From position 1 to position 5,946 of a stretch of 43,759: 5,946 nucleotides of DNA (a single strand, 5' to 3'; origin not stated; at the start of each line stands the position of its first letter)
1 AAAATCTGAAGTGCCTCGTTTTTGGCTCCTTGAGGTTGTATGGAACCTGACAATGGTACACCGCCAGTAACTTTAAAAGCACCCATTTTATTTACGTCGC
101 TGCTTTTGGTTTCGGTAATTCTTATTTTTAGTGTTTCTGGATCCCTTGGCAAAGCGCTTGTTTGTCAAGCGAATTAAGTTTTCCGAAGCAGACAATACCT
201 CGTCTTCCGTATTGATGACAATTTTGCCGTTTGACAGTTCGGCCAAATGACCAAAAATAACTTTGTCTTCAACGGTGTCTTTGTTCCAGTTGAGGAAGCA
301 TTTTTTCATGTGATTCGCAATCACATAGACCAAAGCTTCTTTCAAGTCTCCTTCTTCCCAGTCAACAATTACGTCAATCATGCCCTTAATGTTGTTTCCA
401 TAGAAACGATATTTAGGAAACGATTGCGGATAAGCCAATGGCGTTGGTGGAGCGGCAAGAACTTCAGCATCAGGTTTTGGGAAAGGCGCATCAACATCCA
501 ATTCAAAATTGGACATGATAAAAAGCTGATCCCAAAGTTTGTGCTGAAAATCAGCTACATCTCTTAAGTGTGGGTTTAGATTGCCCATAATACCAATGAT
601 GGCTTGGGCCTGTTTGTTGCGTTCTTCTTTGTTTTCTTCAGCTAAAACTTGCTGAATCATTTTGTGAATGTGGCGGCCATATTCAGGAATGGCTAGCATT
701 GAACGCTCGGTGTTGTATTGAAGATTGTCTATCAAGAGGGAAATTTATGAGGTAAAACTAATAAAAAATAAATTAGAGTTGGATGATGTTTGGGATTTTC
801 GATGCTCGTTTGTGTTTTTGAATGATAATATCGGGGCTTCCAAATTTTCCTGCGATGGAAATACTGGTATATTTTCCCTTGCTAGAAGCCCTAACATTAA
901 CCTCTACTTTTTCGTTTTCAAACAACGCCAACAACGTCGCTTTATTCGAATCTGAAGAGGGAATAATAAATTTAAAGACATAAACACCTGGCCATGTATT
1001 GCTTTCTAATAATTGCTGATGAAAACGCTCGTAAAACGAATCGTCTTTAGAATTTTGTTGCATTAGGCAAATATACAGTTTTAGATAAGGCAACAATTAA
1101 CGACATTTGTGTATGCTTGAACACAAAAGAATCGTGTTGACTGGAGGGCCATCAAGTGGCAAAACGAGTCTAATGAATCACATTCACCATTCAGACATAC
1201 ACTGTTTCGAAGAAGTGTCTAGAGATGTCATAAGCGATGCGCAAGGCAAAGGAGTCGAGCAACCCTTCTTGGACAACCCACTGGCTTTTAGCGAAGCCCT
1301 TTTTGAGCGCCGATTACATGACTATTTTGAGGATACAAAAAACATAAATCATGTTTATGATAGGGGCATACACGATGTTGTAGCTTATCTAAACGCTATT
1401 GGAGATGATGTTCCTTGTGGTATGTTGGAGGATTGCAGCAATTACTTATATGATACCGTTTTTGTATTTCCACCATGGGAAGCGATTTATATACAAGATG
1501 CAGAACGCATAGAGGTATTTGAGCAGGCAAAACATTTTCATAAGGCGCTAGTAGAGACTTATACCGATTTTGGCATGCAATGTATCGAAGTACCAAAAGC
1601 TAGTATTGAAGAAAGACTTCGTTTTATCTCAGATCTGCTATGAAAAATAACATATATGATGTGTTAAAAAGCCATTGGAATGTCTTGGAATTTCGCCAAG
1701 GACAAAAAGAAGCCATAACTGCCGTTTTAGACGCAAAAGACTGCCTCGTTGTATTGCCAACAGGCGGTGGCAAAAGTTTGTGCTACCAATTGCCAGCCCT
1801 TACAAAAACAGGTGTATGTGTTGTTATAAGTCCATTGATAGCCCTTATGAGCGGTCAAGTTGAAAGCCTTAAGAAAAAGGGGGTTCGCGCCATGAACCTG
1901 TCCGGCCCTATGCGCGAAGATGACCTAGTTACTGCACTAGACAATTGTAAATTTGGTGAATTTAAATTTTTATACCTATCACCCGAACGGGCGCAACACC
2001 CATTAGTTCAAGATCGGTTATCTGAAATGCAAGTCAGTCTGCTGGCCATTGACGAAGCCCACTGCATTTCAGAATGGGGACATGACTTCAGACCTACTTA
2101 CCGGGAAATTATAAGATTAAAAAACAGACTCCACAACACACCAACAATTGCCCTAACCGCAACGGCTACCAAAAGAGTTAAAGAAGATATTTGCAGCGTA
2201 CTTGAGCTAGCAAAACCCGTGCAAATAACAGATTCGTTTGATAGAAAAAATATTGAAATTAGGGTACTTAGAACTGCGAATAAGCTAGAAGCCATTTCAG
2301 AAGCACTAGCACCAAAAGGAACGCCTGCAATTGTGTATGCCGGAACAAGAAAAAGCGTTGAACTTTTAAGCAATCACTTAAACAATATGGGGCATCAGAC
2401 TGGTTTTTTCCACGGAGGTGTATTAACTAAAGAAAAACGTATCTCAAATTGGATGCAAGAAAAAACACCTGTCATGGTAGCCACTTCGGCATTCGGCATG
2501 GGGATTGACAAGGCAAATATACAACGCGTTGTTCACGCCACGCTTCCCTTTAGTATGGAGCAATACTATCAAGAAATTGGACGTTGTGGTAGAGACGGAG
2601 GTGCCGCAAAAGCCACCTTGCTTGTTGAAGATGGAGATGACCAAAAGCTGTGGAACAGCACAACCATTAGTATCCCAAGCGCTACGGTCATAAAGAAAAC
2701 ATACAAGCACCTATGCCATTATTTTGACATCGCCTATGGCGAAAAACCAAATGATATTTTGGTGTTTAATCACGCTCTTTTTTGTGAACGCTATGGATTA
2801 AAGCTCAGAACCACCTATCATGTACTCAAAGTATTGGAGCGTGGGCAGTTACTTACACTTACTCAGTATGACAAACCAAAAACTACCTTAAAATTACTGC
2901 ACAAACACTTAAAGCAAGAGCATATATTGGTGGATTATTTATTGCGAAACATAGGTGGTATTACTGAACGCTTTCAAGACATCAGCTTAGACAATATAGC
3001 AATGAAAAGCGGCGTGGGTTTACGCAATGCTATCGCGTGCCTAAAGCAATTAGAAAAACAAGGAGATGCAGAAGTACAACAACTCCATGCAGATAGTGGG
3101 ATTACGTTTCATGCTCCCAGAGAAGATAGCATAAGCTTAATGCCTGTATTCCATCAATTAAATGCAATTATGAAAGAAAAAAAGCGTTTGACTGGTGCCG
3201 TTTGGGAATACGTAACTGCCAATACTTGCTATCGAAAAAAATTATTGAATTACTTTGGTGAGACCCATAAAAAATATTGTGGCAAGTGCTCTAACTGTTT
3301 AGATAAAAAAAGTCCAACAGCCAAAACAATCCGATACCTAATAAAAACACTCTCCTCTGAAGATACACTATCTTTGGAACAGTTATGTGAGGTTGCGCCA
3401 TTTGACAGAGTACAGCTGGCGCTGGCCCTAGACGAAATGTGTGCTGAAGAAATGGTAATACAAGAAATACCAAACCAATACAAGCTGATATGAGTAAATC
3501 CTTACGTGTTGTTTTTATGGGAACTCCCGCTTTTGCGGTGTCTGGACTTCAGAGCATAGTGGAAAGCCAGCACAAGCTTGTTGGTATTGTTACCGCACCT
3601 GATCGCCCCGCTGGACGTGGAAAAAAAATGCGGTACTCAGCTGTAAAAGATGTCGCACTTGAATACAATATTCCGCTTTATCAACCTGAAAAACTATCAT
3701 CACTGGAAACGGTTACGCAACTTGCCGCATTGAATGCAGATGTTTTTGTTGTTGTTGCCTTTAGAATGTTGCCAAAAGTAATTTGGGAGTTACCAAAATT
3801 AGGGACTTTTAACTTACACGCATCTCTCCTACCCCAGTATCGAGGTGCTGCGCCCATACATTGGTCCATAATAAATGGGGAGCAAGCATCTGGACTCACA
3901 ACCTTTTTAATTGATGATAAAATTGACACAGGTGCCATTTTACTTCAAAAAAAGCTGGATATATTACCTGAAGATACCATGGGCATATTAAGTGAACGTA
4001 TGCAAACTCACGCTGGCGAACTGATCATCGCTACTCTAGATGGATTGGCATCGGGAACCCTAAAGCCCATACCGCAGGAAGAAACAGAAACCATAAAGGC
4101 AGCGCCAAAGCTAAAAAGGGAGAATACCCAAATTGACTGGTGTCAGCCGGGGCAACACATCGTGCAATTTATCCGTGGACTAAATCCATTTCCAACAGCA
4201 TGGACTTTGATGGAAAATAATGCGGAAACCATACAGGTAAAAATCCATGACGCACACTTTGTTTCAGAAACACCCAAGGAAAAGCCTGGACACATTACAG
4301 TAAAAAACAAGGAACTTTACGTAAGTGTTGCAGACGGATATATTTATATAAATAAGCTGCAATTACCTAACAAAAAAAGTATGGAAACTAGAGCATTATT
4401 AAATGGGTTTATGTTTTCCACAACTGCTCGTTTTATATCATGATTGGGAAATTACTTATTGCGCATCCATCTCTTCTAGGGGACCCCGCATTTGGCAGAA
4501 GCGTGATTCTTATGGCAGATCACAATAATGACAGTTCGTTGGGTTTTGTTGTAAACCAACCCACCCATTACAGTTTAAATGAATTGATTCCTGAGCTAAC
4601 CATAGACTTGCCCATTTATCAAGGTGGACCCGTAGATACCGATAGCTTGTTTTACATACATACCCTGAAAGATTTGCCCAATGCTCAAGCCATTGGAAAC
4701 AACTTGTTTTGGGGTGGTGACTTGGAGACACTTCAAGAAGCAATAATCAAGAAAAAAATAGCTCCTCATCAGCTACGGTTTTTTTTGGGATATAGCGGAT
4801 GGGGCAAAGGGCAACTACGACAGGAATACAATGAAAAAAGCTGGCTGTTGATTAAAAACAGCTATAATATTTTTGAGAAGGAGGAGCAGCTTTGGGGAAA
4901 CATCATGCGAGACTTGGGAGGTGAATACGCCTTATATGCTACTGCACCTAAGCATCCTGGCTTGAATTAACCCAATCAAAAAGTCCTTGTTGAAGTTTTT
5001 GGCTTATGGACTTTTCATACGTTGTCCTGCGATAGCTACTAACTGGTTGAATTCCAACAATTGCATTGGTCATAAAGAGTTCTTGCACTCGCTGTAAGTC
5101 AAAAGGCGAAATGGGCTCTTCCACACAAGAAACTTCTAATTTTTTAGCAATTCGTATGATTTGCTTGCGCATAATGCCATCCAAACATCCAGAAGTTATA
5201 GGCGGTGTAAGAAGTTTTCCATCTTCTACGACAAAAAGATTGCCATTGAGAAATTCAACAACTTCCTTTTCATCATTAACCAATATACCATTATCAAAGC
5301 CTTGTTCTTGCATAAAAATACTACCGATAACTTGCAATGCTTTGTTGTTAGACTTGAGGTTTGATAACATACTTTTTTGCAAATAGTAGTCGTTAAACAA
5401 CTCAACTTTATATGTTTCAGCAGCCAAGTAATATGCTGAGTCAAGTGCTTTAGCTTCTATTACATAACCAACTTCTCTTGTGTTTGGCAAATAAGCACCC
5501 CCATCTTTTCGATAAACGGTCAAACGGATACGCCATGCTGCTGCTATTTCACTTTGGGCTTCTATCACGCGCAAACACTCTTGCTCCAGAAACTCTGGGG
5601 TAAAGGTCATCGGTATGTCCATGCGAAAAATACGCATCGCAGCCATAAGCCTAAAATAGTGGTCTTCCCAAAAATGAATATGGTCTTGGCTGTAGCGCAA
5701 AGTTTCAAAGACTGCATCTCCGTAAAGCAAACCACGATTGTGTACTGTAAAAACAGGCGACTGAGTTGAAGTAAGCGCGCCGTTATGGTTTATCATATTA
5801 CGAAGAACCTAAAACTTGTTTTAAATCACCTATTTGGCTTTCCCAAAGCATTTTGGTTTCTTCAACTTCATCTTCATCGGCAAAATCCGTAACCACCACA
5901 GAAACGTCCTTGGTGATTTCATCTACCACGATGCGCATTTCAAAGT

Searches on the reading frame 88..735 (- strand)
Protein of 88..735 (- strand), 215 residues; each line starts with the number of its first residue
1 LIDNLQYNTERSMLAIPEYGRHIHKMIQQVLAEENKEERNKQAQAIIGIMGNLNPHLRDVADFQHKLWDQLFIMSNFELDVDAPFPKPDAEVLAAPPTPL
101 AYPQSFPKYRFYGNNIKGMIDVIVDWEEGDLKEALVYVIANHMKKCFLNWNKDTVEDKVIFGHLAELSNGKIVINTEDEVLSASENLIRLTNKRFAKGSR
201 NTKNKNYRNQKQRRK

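Call 9: search_protein_families(library=pfam, proteins=[window:88-735:-], max_evalue=0.0001)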
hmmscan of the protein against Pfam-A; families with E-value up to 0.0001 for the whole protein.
window:88-735:- (215 aa): 1 family
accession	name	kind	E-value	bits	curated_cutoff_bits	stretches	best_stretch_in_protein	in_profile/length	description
PF14123.11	DUF4290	-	9.8e-72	240.6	27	1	5-177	1-173/174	Domain of unknown function (DUF4290)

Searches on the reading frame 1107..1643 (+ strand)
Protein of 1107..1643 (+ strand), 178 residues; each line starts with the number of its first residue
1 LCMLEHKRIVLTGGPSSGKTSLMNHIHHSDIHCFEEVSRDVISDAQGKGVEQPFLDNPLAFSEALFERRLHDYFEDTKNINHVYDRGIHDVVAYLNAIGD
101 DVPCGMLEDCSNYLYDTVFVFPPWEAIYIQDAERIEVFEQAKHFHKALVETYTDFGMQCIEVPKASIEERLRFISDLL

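Call 7: search_protein_families(library=pfam, proteins=[window:1107-1643:+], max_evalue=0.0001)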
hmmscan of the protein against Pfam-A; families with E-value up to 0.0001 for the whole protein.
window:1107-1643:+ (178 aa): 1 family
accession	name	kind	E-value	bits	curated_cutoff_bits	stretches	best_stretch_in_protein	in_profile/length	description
PF13521.12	AAA_28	-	3.7e-35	122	27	1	8-170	1-164/164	AAA domain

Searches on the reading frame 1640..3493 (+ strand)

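Call 7: search_protein_families(library=pfam, proteins=[window:1640-3493:+], max_evalue=0.0001)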
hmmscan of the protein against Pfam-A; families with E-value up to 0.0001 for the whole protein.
window:1640-3493:+ (617 aa): 4 families
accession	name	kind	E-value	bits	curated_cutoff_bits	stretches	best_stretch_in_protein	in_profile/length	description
PF00270.35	DEAD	-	7.8e-28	97.7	26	1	20-181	2-165/167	DEAD/DEAH box helicase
PF00271.37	Helicase_C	-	2.8e-17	63.4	23.5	1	215-320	2-110/110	Helicase conserved C-terminal domain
PF16124.10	RecQ_Zn_bind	-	1.9e-10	41.8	25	1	516-554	26-66/66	RecQ zinc-binding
PF04851.21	ResIII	-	3.7e-06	27.4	22.5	1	16-176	2-162/164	Type III restriction enzyme, res subunit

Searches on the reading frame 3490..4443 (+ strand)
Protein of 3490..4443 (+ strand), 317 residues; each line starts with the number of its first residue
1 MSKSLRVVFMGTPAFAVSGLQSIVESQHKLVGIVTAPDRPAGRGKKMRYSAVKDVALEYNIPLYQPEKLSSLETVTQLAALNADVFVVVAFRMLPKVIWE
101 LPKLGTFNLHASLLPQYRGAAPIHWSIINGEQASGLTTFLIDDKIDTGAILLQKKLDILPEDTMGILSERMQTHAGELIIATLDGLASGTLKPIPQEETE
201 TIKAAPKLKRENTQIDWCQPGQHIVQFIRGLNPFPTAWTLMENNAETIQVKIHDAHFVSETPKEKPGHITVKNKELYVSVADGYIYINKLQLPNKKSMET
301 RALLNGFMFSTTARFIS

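Call 7: search_protein_families(library=pfam, proteins=[window:3490-4443:+], max_evalue=0.0001)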
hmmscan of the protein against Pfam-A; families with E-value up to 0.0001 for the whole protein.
window:3490-4443:+ (317 aa): 2 families
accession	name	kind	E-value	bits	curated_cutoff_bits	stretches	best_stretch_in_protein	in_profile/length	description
PF00551.24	Formyl_trans_N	-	1.5e-36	126.3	26.1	1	6-182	2-180/181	Formyl transferase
PF02911.23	Formyl_trans_C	-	1e-21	77.4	21.1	1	207-307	1-99/100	Formyl transferase, C-terminal domain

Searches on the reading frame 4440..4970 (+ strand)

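Call 7: search_protein_families(library=pfam, proteins=[window:4440-4970:+], max_evalue=0.0001)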
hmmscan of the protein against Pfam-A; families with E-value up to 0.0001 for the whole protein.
window:4440-4970:+ (176 aa): 1 family
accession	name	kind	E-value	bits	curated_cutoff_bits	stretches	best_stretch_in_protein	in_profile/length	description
PF02622.21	DUF179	-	6.7e-43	146.8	27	1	13-160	3-157/157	AlgH-like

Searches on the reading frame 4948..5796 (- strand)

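Call 7: search_protein_families(library=pfam, proteins=[window:4948-5796:-], max_evalue=0.0001)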
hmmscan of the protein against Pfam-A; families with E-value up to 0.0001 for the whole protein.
window:4948-5796:- (282 aa): 1 family
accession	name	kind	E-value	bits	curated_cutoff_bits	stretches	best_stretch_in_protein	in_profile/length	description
PF01063.24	Aminotran_4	-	6.9e-50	170.4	28.5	1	29-255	2-223/223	Amino-transferase class IV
